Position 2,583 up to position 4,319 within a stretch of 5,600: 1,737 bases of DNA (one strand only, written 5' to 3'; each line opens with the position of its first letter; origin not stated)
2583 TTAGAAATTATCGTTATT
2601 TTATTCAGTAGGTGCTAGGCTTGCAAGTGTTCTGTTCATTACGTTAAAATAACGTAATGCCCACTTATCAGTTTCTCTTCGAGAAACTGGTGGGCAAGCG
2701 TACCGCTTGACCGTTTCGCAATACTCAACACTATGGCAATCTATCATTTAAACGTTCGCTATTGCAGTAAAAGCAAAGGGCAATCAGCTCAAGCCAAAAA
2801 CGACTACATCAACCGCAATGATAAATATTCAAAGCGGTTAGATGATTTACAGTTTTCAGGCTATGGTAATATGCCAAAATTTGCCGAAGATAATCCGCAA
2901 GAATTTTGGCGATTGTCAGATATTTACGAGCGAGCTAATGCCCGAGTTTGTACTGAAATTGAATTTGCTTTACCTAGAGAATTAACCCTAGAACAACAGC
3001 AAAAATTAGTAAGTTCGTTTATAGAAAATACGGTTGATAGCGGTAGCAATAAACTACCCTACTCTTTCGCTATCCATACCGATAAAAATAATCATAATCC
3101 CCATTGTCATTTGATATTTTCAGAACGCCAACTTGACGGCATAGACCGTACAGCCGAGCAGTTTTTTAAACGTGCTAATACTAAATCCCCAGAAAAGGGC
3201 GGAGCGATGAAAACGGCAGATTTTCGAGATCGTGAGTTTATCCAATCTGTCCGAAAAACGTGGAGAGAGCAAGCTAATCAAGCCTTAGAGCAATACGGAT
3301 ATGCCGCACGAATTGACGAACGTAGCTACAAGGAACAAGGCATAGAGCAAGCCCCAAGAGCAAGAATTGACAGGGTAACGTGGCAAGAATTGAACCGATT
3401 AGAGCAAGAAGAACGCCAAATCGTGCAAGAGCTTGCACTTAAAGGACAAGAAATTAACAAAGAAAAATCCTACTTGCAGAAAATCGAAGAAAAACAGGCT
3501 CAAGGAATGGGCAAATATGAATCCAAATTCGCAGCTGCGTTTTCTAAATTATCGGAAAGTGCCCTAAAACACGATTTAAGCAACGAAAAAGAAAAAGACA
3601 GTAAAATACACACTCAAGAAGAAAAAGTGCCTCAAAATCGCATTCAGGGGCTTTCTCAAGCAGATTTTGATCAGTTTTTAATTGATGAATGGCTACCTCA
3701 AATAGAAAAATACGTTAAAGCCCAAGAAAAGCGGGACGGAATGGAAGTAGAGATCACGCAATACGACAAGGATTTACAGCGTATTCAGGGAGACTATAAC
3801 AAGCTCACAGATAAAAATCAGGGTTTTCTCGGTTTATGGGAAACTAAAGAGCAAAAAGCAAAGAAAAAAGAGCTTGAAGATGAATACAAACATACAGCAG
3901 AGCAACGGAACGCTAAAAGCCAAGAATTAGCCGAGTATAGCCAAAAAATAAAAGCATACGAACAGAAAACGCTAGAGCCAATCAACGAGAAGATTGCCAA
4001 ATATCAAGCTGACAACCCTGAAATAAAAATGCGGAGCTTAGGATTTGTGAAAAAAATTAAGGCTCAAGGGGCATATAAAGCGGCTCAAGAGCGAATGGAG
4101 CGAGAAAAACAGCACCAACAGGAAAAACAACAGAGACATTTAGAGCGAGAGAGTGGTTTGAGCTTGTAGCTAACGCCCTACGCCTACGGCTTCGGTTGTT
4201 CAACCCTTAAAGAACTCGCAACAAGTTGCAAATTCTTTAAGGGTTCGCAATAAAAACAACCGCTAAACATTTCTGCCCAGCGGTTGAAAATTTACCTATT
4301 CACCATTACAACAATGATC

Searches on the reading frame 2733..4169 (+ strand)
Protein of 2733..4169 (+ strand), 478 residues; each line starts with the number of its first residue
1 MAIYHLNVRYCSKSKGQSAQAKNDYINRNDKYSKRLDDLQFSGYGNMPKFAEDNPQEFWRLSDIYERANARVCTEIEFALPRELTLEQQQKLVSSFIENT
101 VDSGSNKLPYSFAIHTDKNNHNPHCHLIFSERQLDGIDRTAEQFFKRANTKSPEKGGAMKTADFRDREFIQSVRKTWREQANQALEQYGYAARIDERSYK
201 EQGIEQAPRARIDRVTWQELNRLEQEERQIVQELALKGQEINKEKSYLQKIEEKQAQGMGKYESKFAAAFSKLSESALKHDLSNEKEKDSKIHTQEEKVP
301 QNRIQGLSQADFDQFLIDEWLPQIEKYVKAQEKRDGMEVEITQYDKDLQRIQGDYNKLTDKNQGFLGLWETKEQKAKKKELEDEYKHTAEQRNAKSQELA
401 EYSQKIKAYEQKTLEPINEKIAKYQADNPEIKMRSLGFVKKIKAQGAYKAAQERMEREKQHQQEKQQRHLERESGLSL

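Call 5: search_protein_families(library=pfam, proteins=[window:2733-4169:+], max_evalue=0.01)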
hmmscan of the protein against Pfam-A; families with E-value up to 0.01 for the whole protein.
window:2733-4169:+ (478 aa): 2 families
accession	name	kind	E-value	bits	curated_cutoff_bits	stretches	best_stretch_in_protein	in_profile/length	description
PF03389.21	MobA_MobL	-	3.5e-30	105.9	26.7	1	23-212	17-214/224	MobA/MobL family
PF03432.20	Relaxase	-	0.0039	17.9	24.6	1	52-136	24-105/132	MobA/VirD2-like, nuclease domain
